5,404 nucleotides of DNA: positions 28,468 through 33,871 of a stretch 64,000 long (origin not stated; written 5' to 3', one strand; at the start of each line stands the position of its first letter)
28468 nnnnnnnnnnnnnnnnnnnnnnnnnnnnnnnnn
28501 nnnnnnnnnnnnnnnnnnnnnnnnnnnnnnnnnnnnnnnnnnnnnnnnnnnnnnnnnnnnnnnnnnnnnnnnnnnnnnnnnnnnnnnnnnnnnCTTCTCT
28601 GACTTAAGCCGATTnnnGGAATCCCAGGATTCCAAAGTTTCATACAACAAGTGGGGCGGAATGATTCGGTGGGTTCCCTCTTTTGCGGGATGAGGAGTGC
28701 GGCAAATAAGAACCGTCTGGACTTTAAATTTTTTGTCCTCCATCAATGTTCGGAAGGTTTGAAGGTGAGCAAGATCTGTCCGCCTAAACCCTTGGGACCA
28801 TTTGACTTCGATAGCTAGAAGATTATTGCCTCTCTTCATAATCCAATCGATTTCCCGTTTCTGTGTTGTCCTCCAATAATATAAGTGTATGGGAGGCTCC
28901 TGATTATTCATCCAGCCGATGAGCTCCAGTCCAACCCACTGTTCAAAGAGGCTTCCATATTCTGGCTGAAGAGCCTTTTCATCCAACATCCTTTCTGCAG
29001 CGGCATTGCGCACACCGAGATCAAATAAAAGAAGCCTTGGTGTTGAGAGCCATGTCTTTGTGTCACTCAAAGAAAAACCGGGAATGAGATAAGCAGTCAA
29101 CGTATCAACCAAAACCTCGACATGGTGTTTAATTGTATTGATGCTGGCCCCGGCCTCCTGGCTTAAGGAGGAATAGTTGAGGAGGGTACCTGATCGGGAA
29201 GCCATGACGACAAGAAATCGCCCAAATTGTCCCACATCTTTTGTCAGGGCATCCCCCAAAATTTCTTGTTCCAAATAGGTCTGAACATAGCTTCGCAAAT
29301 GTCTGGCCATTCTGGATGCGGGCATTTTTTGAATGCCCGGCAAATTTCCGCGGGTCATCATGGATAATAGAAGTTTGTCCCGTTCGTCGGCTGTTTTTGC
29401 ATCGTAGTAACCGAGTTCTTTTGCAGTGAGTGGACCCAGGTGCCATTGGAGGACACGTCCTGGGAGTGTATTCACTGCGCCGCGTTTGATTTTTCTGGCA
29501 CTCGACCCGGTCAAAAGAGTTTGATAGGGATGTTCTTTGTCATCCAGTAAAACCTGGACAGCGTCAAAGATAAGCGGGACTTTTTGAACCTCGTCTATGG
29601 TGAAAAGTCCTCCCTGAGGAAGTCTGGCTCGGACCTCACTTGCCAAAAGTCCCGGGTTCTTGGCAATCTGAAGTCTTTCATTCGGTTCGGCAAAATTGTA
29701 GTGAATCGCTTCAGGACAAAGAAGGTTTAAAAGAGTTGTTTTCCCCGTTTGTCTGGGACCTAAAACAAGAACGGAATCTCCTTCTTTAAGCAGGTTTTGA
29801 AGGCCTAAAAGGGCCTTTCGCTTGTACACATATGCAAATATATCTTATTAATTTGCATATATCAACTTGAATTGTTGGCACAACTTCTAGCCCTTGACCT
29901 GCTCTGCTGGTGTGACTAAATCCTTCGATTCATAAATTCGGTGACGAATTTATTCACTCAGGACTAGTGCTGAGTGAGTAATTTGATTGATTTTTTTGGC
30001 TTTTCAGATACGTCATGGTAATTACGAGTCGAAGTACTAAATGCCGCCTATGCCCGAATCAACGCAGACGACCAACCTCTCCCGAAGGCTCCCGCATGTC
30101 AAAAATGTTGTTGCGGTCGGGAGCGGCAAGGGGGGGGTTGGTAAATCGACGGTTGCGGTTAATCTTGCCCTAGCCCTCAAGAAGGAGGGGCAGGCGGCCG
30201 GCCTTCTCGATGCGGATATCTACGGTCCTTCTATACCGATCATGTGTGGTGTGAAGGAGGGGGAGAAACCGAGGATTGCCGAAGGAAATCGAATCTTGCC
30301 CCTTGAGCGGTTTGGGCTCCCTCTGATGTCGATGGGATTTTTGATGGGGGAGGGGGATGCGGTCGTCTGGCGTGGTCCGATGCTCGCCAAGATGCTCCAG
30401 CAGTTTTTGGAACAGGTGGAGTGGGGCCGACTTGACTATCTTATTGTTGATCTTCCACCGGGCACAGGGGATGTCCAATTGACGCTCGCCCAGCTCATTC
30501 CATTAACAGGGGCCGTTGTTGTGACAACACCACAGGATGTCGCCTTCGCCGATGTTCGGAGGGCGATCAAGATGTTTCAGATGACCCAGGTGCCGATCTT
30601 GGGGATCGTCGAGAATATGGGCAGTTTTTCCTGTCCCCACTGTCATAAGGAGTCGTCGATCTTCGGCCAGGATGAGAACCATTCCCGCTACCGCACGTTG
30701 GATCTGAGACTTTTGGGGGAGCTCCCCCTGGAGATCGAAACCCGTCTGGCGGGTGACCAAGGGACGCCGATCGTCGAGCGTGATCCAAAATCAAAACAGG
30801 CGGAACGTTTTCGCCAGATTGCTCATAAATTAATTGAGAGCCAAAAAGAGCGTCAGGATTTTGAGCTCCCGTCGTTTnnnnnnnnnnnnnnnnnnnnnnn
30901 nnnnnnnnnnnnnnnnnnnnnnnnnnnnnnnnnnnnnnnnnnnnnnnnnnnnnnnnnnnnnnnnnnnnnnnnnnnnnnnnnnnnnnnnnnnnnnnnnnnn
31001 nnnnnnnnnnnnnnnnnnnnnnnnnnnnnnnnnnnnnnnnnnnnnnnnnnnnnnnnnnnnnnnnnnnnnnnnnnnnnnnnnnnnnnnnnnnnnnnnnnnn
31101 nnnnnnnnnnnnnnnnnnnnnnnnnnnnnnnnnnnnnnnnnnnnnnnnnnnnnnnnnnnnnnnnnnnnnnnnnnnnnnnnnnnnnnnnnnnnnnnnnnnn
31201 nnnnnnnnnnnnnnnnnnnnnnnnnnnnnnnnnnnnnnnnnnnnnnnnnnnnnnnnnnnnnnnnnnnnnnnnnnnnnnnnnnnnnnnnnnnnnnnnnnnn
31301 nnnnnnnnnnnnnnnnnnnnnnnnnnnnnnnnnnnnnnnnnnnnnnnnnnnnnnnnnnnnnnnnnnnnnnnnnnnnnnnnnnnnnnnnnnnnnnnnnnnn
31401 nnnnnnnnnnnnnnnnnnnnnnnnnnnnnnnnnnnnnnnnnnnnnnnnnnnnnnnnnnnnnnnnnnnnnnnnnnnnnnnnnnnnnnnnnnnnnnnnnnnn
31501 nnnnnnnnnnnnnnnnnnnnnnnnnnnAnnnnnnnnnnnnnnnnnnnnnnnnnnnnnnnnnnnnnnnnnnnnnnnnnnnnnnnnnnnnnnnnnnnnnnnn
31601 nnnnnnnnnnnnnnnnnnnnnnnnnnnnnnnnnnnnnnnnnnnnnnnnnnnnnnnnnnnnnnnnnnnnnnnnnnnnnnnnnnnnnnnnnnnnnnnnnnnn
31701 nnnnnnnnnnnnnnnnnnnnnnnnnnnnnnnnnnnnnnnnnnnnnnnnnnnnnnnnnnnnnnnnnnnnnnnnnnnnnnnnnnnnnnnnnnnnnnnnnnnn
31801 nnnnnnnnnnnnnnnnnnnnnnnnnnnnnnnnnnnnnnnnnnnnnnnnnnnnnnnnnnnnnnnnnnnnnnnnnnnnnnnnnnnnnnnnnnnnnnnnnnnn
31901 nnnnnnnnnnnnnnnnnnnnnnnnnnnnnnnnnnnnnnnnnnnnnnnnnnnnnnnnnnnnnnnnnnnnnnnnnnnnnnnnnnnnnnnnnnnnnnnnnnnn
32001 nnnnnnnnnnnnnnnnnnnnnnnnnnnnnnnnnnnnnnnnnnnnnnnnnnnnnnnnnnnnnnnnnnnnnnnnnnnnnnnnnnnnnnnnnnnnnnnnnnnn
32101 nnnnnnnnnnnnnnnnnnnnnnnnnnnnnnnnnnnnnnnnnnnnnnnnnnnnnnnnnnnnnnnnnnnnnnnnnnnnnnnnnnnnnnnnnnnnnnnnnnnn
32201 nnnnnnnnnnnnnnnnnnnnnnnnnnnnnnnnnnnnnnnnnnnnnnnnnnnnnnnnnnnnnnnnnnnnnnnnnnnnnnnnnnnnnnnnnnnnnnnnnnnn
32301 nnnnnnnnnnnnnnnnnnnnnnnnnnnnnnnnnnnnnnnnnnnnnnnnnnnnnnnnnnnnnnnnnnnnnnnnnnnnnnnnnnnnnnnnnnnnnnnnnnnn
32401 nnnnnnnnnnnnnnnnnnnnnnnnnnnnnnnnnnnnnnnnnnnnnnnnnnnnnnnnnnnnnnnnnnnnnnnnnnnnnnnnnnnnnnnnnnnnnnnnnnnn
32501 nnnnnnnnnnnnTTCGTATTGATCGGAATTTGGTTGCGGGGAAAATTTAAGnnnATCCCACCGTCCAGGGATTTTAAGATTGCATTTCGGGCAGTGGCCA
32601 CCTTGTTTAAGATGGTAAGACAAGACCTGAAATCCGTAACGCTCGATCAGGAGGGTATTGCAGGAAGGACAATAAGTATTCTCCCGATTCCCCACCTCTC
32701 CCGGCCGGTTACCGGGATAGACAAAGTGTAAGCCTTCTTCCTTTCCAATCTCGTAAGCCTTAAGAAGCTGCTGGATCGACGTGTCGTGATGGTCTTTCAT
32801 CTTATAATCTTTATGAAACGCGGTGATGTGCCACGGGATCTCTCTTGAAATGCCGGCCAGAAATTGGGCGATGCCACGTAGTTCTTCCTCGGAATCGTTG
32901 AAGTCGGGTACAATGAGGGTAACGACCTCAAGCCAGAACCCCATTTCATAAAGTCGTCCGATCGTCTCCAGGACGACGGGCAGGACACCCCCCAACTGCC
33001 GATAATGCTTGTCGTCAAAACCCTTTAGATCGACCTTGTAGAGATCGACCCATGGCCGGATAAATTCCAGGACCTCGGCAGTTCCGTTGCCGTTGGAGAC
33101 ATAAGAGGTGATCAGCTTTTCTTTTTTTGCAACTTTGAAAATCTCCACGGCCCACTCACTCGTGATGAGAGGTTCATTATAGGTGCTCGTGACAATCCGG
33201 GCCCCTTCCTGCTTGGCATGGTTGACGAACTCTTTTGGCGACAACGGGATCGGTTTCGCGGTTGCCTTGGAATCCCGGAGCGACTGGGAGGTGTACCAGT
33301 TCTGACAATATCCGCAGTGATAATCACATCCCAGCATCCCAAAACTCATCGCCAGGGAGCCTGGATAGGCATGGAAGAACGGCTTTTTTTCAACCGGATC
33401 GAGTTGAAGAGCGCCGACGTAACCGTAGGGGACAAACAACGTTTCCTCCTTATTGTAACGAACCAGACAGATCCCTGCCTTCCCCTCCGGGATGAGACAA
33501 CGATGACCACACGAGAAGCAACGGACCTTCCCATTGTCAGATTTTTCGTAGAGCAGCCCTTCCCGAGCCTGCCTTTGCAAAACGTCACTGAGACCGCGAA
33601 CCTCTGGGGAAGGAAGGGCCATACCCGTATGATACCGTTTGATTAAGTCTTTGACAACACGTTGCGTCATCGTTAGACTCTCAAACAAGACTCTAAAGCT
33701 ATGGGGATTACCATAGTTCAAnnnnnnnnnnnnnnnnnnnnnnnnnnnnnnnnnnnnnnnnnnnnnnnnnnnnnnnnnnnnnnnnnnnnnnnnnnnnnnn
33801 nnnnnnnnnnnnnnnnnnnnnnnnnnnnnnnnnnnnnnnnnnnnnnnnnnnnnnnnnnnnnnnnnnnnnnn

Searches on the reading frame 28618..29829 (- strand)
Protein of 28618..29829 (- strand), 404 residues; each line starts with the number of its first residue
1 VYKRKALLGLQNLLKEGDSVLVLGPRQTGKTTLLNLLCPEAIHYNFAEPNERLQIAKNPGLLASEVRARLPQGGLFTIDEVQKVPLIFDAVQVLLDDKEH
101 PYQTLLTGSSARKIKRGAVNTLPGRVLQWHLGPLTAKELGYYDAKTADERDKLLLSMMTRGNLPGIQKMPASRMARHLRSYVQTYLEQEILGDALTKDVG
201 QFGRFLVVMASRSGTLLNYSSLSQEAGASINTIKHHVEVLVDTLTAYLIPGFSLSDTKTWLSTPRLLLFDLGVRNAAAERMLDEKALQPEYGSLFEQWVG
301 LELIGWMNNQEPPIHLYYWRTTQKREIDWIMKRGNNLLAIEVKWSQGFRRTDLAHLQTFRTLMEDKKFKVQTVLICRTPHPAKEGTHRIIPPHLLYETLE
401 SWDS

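Call 90: search_protein_families(library=pfam, proteins=[window:28618-29829:-], max_evalue=0.000001)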
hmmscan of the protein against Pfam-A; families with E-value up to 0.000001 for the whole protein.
window:28618-29829:- (404 aa): 2 families
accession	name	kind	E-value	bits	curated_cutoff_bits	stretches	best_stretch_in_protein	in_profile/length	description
PF13635.12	DUF4143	-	6.6e-30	104.4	28.1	1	194-345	8-160/160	Domain of unknown function (DUF4143)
PF13173.12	AAA_14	-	6.7e-21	75.1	27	1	19-139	4-128/129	AAA domain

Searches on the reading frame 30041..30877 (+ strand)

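Call 91: search_protein_families(library=ncbifam, proteins=[window:30041-30877:+], max_evalue=0.00001)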
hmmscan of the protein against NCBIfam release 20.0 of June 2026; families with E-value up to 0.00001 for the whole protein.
window:30041-30877:+ (279 aa): 12 families
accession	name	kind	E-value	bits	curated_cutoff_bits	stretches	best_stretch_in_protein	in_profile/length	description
NF008669.0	PRK11670.1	equivalog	5.2e-90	302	348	1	19-264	105-349/369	iron-sulfur cluster carrier protein ApbC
NF041136.1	MrpORP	equivalog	3.2e-89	299.8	450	1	19-273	3-257/365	iron-sulfur cluster carrier protein MrpORP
TIGR01969.1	minD_arch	subfamily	1.1e-21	77.2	201.75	2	118-272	97-238/251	cell division ATPase MinD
TIGR01968.1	minD_bact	equivalog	2.6e-16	59.7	212.9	1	22-62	2-42/261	septum site-determining protein MinD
TIGR03018.1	pepcterm_TyrKin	hypoth_equivalog_domain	6.1e-10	38.8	230.65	1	18-73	32-88/207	XrtA-associated tyrosine autokinase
NF041546.1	ParA_partition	equivalog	1.3e-09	38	180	1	23-59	1-37/203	ParA family partition ATPase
TIGR01007.1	eps_fam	subfamily_domain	4.3e-09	36.2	108.05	0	17-67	14-63/204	polysaccharide biosynthesis tyrosine autokinase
NF047398.1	AAA_KGGVGR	domain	6.7e-09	36.3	90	1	23-74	4-55/190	KGGVGR-motif variant AAA ATPase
TIGR03371.1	cellulose_yhjQ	equivalog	6.8e-08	32.3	157.85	1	22-60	2-40/246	cellulose biosynthesis protein BcsQ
TIGR03815.1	CpaE_hom_Actino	equivalog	7.4e-08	31.9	154.45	1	16-71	106-161/340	septum site-determining protein Ssd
NF033200.1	F430_CfbC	exception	1.5e-06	27.8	402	0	29-52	7-30/260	Ni-sirohydrochlorin a,c-diamide reductive cyclase ATP-dependent reductase subunit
TIGR01287.1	nifH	equivalog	1.5e-06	27.7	394.35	0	29-51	7-29/275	nitrogenase iron protein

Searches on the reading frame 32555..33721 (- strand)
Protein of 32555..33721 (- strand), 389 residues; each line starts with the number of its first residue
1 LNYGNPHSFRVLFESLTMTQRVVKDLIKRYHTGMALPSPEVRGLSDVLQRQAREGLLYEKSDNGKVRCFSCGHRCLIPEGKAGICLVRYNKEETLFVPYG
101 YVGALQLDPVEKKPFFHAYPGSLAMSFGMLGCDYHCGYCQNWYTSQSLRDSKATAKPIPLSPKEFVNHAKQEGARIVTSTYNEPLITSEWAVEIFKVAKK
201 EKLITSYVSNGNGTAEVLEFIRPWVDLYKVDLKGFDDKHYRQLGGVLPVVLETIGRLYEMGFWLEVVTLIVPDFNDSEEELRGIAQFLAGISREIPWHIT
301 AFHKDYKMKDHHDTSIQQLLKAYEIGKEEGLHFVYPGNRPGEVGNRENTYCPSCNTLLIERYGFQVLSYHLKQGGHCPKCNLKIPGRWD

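Call 90: search_protein_families(library=pfam, proteins=[window:32555-33721:-], max_evalue=0.000001)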
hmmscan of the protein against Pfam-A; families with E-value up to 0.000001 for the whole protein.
window:32555-33721:- (389 aa): 1 family
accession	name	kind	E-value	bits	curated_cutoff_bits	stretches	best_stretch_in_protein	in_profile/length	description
PF04055.27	Radical_SAM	-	1.6e-16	61.3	29.5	1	131-286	6-164/166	Radical SAM superfamily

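Call 91: search_protein_families(library=ncbifam, proteins=[window:32555-33721:-], max_evalue=0.00001)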
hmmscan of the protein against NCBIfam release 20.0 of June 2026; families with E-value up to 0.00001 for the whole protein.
window:32555-33721:- (389 aa): 14 families
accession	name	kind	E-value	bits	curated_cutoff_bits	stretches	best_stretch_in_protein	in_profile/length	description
TIGR04337.1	AmmeMemoSam_rS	hypoth_equivalog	1.8e-80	270.4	220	1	58-389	4-334/349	AmmeMemoRadiSam system radical SAM enzyme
TIGR04041.1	activase_YjjW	hypoth_equivalog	1e-15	57.9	250.2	1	159-307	92-243/276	YjjW family glycine radical enzyme activase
TIGR02493.1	PFLA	equivalog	2e-15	56.8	231.75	1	128-303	21-198/235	pyruvate formate-lyase-activating protein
NF048010.1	SfplDhtActHpsHDes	equivalog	8.3e-14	51.1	430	1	181-305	139-266/298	(2S)-3-sulfopropanediol dehydratase activating enzyme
NF033719.1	ind_deCO2_activ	equivalog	1.4e-12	47.6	425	1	177-304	133-260/302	indoleacetate decarboxylase activase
TIGR02494.1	PFLE_PFLC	subfamily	1.5e-12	47.4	174.35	1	178-307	128-259/293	glycyl-radical enzyme activating protein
NF043069.1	T4HPD_activ_SAM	equivalog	9.3e-10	38.3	425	1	177-313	127-269/299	trans-4-hydroxy-L-proline dehydratase activase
TIGR04395.1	cutC_activ_rSAM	equivalog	1.9e-09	37.3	360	1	177-291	133-248/309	choline TMA-lyase-activating enzyme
NF048008.1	SfplDhtActHpfHKleb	equivalog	3.5e-09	36.4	500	1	177-289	130-243/308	(2S)-3-sulfopropanediol dehydratase activating enzyme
TIGR04003.1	rSAM_BssD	equivalog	5.5e-09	35.6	496.45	1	177-295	131-251/314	[benzylsuccinate synthase]-activating enzyme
NF033717.2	HPDL_rSAM_activ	equivalog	7.5e-08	32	420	1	177-292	134-252/311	4-hydroxyphenylacetate decarboxylase activase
NF008356.0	PRK11145.1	equivalog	9.8e-08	31.6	375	1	129-293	27-193/246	pyruvate formate lyase 1-activating protein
TIGR02495.1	NrdG2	equivalog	3e-07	30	131.15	1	119-288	13-180/193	anaerobic ribonucleoside-triphosphate reductase activating protein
TIGR03963.1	rSAM_QueE_Clost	equivalog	2.6e-06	27.3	260.1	1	121-221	18-110/219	putative 7-carboxy-7-deazaguanine synthase QueE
